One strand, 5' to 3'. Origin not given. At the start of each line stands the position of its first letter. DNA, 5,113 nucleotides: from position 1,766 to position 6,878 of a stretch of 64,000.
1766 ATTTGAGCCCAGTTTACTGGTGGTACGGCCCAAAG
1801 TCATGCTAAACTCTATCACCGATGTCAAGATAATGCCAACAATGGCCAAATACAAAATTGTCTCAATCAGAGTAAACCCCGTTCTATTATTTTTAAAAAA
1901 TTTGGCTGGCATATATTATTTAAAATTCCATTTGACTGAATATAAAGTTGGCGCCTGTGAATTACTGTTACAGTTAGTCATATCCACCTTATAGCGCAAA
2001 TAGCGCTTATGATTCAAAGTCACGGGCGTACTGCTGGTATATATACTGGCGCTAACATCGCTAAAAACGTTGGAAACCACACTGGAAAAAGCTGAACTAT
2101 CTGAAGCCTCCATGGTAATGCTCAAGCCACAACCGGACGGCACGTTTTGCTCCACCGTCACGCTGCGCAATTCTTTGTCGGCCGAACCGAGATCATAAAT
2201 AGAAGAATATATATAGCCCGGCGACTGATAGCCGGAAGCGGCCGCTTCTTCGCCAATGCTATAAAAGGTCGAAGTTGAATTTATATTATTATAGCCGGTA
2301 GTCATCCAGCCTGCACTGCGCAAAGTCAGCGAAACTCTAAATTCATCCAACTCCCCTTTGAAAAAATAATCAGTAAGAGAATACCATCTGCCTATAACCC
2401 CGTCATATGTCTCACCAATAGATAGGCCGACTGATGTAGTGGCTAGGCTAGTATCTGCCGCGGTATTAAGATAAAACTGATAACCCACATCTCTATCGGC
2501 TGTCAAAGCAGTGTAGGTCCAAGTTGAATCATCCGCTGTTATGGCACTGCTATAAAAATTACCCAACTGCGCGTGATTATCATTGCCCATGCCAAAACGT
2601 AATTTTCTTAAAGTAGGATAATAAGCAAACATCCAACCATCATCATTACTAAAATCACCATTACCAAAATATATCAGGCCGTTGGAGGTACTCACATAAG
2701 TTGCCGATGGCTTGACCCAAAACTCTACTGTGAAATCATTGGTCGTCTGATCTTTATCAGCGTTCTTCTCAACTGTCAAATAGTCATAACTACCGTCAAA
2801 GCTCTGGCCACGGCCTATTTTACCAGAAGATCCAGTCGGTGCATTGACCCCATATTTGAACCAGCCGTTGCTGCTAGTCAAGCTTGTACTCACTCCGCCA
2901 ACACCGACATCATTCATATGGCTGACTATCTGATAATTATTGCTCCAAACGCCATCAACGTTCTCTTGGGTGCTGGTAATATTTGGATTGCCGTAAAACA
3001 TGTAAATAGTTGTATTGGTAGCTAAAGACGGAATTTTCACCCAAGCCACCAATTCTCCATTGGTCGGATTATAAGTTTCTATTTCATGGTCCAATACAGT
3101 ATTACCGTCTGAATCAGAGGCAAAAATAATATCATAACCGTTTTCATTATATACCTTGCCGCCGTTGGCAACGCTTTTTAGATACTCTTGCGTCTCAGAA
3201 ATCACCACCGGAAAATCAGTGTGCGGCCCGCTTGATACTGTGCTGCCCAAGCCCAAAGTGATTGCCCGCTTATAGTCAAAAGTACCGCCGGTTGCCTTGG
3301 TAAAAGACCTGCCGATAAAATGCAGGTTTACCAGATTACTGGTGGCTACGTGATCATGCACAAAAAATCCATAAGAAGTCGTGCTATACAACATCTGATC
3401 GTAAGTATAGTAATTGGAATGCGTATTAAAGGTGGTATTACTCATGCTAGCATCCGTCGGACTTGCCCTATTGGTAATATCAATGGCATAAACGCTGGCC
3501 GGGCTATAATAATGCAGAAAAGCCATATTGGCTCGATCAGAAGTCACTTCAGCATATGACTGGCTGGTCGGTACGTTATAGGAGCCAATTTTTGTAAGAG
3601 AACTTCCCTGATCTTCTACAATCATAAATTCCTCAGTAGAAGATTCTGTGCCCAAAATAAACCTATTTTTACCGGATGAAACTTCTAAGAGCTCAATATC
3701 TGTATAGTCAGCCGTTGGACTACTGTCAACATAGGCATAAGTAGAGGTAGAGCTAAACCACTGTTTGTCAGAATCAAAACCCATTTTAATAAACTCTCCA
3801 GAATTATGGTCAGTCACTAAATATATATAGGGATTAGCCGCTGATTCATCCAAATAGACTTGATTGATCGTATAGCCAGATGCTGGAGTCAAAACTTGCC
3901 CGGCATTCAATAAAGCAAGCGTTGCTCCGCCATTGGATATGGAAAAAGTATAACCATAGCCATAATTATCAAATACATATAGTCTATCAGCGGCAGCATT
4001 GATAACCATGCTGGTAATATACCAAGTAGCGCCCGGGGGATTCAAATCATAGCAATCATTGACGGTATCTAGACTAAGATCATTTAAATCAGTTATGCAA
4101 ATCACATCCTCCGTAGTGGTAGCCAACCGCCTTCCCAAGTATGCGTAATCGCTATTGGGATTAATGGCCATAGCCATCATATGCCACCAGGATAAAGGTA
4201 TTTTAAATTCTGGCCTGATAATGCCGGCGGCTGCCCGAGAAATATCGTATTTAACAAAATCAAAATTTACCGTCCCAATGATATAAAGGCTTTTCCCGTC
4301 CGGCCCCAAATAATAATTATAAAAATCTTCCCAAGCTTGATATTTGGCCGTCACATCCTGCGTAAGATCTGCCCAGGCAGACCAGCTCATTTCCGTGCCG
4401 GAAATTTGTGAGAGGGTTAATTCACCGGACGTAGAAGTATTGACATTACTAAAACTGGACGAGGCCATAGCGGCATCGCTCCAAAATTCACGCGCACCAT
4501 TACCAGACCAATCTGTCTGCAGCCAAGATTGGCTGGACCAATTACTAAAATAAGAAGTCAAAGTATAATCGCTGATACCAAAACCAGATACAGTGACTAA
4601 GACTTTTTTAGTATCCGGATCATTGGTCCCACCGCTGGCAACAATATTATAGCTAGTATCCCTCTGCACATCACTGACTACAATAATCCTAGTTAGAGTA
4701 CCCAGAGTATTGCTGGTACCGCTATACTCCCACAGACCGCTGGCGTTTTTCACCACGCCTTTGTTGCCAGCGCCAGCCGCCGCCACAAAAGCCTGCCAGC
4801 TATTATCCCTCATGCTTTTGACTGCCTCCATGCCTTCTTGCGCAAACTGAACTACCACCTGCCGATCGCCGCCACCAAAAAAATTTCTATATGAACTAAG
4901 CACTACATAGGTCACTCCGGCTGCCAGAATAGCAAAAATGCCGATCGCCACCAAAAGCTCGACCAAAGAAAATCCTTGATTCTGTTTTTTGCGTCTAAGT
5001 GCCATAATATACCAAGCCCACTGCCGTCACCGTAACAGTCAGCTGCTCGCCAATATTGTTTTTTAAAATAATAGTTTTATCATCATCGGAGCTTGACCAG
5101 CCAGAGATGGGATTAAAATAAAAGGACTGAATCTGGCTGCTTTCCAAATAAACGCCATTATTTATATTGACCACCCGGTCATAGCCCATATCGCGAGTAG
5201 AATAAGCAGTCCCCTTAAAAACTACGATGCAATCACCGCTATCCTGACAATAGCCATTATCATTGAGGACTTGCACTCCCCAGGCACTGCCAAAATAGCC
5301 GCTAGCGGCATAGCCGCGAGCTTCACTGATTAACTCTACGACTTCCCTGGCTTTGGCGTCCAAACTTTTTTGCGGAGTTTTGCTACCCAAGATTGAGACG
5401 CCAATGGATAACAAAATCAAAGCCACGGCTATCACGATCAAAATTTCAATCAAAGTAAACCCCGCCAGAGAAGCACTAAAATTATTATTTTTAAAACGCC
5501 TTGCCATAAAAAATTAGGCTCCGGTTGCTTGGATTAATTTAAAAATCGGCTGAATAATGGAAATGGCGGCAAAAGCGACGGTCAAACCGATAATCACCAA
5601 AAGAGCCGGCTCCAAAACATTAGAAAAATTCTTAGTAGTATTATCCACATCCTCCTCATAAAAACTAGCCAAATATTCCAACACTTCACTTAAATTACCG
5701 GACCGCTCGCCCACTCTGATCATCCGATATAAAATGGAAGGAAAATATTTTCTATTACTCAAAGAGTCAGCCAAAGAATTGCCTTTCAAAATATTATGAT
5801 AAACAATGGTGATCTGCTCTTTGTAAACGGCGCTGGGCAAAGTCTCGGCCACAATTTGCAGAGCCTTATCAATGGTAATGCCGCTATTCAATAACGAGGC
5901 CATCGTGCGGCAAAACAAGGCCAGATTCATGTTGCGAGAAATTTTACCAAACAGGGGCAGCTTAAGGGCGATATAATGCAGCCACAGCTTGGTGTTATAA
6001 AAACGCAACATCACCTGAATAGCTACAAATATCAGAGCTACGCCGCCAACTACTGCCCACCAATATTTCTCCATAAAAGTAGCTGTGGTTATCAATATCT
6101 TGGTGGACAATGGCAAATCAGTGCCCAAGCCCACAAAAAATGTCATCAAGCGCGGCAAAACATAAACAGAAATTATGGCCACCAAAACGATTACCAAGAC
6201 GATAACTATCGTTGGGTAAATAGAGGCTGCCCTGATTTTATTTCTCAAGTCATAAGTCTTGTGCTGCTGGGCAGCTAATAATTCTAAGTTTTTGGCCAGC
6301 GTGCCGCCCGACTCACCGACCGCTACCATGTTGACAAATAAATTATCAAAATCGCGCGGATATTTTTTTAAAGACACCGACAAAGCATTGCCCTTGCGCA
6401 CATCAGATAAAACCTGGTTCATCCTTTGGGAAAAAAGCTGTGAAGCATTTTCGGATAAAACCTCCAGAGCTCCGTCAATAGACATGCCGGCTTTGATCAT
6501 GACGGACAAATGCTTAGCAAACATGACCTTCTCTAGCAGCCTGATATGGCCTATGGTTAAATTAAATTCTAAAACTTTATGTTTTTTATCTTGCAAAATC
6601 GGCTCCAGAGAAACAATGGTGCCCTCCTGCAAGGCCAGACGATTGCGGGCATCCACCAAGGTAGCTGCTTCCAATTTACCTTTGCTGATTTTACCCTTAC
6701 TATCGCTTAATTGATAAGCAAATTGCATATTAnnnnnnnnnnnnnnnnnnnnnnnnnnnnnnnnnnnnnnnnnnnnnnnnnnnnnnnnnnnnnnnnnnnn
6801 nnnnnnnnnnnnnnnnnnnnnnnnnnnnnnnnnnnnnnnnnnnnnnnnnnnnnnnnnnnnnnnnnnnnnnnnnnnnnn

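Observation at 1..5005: Giant pilin-like proteins carrying LamG (concanavalin-like) lectin domains and Cys-rich CGDG/CDDG repeats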

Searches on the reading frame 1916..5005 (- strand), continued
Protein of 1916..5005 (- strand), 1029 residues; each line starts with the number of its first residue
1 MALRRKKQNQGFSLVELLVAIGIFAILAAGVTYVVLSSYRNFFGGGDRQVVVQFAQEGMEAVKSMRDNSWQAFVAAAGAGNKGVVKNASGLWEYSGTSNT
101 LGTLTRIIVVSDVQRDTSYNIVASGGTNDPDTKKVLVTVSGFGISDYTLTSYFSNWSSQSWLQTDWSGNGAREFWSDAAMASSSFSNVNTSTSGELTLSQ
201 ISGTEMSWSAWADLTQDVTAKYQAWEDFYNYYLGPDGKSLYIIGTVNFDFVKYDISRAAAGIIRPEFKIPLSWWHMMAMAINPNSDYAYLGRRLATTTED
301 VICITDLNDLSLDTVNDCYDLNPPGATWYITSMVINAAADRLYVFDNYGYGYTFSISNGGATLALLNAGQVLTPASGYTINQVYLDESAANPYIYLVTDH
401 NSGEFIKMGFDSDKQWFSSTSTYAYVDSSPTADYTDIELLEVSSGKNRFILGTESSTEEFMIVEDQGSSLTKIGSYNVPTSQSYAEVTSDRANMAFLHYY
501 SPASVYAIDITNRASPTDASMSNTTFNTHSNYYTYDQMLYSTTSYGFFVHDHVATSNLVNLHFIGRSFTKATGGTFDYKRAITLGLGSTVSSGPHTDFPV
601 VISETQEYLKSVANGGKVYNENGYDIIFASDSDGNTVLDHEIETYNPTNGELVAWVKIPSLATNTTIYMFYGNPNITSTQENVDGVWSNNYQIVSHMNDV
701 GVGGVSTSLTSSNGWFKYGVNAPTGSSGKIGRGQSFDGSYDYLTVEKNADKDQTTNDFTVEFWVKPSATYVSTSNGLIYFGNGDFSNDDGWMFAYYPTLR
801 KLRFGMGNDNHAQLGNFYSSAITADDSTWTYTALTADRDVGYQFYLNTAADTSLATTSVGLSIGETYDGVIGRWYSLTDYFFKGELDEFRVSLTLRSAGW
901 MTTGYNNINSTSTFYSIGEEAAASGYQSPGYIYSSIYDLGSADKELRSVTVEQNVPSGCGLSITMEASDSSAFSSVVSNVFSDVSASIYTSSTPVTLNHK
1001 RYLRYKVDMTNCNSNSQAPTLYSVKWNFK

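Call 47: find_encoding_contigs(protein=P0016, flank=10000, max_places=1)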
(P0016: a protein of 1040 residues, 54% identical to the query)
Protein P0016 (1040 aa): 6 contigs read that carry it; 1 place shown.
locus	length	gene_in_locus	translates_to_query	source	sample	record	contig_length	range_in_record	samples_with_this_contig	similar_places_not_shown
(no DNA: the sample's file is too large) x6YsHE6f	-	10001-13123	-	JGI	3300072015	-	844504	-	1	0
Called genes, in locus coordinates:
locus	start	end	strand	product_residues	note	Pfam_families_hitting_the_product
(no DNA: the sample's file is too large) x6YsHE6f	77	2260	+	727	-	PF04932:Wzy_C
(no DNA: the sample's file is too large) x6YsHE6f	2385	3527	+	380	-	PF00015:MCPsignal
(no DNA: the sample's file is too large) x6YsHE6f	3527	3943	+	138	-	PF01584:CheW (weak)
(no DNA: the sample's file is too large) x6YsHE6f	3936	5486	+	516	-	PF01627:Hpt, PF02518:HATPase_c, PF01584:CheW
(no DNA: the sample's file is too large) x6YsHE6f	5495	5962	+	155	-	PF00072:Response_reg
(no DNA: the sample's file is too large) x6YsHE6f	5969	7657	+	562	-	PF05157:MshEN, PF00437:T2SSE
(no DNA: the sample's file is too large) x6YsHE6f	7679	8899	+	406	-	PF28597:T2SSF_N (weak), PF00482:T2SSF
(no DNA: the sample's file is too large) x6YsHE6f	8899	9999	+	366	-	PF09603:Fib_succ_major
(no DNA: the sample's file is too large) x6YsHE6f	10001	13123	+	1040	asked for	PF07963:N_methyl (weak), PF10102:DUF2341 (weak)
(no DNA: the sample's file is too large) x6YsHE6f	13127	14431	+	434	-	PF07963:N_methyl (weak), PF07953:Toxin_R_bind_N (faint), PF13385:Laminin_G_3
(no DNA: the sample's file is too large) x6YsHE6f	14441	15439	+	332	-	-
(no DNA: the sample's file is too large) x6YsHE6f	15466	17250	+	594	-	PF11104:PilM_2, PF06723:MreB_Mbl (faint), PF14450:FtsA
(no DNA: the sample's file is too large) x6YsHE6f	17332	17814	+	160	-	PF07963:N_methyl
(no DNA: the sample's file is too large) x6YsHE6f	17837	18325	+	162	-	PF07963:N_methyl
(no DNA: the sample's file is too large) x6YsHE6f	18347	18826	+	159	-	PF07963:N_methyl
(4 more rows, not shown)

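Call 49: find_encoding_contigs(protein=P0035, flank=8000, max_places=1)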
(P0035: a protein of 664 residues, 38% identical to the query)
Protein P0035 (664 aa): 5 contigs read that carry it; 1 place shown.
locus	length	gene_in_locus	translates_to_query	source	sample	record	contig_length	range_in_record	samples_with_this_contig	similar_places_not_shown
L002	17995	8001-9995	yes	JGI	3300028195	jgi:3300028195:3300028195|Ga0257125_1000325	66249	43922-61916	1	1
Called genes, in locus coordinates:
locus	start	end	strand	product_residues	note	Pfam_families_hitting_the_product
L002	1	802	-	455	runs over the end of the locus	PF13727:CoA_binding_3, PF02397:Bac_transf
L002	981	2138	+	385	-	-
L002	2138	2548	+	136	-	PF01584:CheW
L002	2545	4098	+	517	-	PF01627:Hpt, PF02518:HATPase_c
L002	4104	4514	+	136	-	PF00072:Response_reg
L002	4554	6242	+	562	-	PF05157:MshEN, PF00437:T2SSE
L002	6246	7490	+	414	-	PF28597:T2SSF_N (faint), PF00482:T2SSF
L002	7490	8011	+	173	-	-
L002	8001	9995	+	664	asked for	PF07963:N_methyl (weak)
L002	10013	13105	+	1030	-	-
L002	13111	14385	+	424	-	PF07963:N_methyl (faint), PF07953:Toxin_R_bind_N (faint), PF13385:Laminin_G_3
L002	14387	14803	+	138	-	-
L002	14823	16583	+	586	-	PF11104:PilM_2, PF14450:FtsA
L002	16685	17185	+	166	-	PF07963:N_methyl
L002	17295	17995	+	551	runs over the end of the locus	PF25940:LcnD_C (weak), PF25954:Beta-barrel_RND_2 (weak), PF25990:Beta-barrel_YknX (faint), PF26002:Beta-barrel_AprE (weak), PF25989:YknX_C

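Call 62: search_solved_structures(query=A1, max_evalue=1)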
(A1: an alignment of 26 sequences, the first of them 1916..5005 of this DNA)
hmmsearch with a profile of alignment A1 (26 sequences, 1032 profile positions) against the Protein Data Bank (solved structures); distinct sequences matched with E-value up to 1: 15.
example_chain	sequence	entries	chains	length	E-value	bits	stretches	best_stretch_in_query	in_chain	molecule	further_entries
4qvs_A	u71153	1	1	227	1e-13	53.5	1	703-906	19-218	S-layer domain-containing protein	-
1ri6_A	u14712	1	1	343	6e-07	31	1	230-367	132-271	putative isomerase ybhE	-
9b6m_B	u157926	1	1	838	7.1e-05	24.1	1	729-860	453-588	PG1 heavy chain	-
8sl1_A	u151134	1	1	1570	0.00024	22.4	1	735-889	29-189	Pappalysin-2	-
6nau_A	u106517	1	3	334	0.00031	22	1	189-373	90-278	6-phosphogluconolactonase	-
5c2v_B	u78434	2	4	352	0.0071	17.5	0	231-314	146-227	HYDRAZINE SYNTHASE BETA SUBUNIT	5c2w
9laa_A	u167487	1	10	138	0.0084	17.3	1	1-30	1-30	Type IV pilin protein PilA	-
9egp_A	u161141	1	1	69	0.039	15.1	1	4-30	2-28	Geopilin domain 1 protein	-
7tgg_A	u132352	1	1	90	0.055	14.6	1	3-30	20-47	Geopilin domain 1 protein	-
8dzw_H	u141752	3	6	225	0.13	13.4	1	176-224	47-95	RSV-199 Heavy chain protein | RSV-199 heavy chain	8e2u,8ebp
3scy_A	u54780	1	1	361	0.31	12.1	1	224-296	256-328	Hypothetical bacterial 6-phosphogluconolactonase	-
8dg9_H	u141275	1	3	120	0.39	11.8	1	176-225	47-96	mAb MxR Heavy Chain, VH region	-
4qrj_A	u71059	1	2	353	0.42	11.7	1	219-297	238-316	putative 6-phosphogluconolactonase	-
7zaz_AAA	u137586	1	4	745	0.44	11.6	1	273-355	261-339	Prolyl endopeptidase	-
7zb0_A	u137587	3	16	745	0.44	11.6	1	273-355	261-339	Prolyl endopeptidase | OphP S580A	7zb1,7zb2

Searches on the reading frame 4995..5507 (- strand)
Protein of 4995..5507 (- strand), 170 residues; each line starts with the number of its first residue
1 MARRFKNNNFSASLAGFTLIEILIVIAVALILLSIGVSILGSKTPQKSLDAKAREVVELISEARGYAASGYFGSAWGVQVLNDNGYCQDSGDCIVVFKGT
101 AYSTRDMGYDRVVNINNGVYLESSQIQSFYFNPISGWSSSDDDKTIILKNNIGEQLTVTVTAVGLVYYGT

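Call 8: search_protein_families(library=pfam, proteins=[window:4995-5507:-], max_evalue=1)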
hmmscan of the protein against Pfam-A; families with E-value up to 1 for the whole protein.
window:4995-5507:- (170 aa): 1 family
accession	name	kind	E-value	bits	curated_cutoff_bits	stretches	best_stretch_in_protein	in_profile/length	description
PF07963.17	N_methyl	-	0.00034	20.5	21.2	1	15-35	5-25/27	Prokaryotic N-terminal methylation motif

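Call 9: search_protein_families(library=ncbifam, proteins=[window:4995-5507:-], max_evalue=1)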
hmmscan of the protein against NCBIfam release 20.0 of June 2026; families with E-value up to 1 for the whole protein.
window:4995-5507:- (170 aa): 15 families
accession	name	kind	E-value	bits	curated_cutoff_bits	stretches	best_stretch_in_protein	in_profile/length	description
TIGR01708.2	typeII_sec_gspH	equivalog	4.8e-06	26.7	80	1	15-68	2-55/169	type II secretion system minor pseudopilin GspH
TIGR02596.1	TIGR02596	subfamily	1.5e-05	25.2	70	1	17-67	1-51/196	Verru_Chthon cassette protein D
NF007800.0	PRK10506.1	equivalog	5e-05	23.2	158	1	14-68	8-62/163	prepilin peptidase-dependent protein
TIGR02532.1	IV_pilin_GFxxxE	domain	7.6e-05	22.4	16.3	1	15-36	2-23/24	prepilin-type N-terminal cleavage/methylation domain-containing protein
NF040982.1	ComGD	equivalog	0.0007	20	70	1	15-44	2-31/139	competence type IV pilus minor pilin ComGD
NF040999.1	pilin_ComGC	equivalog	0.0031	17.7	75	1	15-40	2-27/84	competence type IV pilus major pilin ComGC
NF007862.0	PRK10574.1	equivalog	0.011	15.8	138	1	15-38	5-28/145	prepilin peptidase-dependent pilin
TIGR01710.1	typeII_sec_gspG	equivalog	0.013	15.5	88.85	1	16-63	2-48/134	type II secretion system major pseudopilin GspG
NF041002.1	pilin_ComGF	equivalog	0.014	15.6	80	1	15-41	2-28/139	competence type IV pilus minor pilin ComGF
TIGR02599.1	TIGR02599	subfamily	0.029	13.6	256.5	1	16-54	1-38/361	Verru_Chthon cassette protein C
TIGR02523.1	type_IV_pilV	equivalog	0.061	13.8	52.2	1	15-37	2-20/139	type IV pilus modification protein PilV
NF041013.1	T4P_ComGE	equivalog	0.13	12.3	49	1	14-40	3-29/83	competence type IV pilus minor pilin ComGE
TIGR01711.1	gspJ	equivalog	0.18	11.6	64.85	1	15-36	1-21/192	type II secretion system minor pseudopilin GspJ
NF041775.1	typeIV_PilA_Myxo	equivalog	0.24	11.3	400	1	10-38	6-34/214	type IV pilin protein PilA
NF007848.0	PRK10557.1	equivalog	0.24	10.7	120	1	7-34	3-31/192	prepilin peptidase-dependent protein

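Call 78: search_solved_structures(query=window:4995-5507:-, max_evalue=10)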
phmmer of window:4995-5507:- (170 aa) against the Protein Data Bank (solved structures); distinct sequences matched with E-value up to 10: 6.
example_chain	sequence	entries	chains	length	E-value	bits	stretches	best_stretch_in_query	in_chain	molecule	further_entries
9egp_A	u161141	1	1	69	0.096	15.7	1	15-52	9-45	Geopilin domain 1 protein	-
7tgg_A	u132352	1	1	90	0.32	14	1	14-39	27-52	Geopilin domain 1 protein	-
5da0_A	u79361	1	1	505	0.55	13.2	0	24-92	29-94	Sulphate transporter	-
5iof_A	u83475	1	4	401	0.77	12.7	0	24-92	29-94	Sulphate transporter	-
7aob_A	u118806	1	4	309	0.91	12.5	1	76-124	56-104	Malate dehydrogenase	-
9laa_A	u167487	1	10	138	1.2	12.1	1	11-41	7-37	Type IV pilin protein PilA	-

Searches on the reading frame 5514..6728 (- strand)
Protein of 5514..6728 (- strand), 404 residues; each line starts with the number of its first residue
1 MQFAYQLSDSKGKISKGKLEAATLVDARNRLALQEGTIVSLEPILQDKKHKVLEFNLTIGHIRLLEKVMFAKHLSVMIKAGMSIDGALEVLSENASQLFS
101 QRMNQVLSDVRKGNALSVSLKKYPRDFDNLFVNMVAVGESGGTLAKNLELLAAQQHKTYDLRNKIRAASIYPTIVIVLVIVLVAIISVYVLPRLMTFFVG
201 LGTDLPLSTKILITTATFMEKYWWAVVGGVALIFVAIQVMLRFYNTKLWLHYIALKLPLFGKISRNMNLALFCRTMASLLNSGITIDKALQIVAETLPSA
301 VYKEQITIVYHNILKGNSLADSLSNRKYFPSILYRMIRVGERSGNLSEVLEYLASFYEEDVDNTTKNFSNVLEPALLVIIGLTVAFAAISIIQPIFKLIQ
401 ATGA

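Call 8: search_protein_families(library=pfam, proteins=[window:5514-6728:-], max_evalue=1)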
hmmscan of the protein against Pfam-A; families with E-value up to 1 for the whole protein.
window:5514-6728:- (404 aa): 2 families
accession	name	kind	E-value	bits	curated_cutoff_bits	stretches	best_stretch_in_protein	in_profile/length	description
PF00482.28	T2SSF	-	2.7e-63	212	25.2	2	70-192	1-125/125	Type II secretion system (T2SS), protein F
PF01105.29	EMP24_GP25L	-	0.26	11.8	25.9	1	122-194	109-180/182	emp24/gp25L/p24 family/GOLD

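Call 9: search_protein_families(library=ncbifam, proteins=[window:5514-6728:-], max_evalue=1)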
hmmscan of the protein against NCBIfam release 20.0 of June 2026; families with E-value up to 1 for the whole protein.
window:5514-6728:- (404 aa): 8 families
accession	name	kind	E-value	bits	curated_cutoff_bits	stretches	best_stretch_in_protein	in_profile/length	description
TIGR02120.1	GspF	equivalog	3.4e-91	306.5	424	1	3-400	1-399/401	type II secretion system inner membrane protein GspF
NF052606.1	T4PiliAsmPilCMyx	equivalog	7.4e-70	235.9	700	1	3-400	22-416/419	type IV pilus assembly protein PilC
NF007861.0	PRK10573.1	equivalog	2.2e-67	227.9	401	1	58-401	52-397/401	protein transport protein HofC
NF052607.1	T4PiliAsmPilCThrm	equivalog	3.9e-65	220.5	700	1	3-401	4-403/406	type IV pilus assembly protein PilC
NF047826.1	T3SSXpsF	equivalog_domain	6.9e-53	179.9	650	1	2-403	3-405/405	type II secretion system protein XpsF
NF041012.2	T4P_ComGB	equivalog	2.2e-43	148.9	240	1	67-400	3-332/332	competence type IV pilus assembly protein ComGB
TIGR01477.1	RIFIN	paralog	0.093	12.5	176.95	1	95-189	249-333/356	variant surface antigen, rifin family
NF045751.1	MPN385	equivalog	0.79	10.5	120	1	341-399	42-100/105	MPN385 family protein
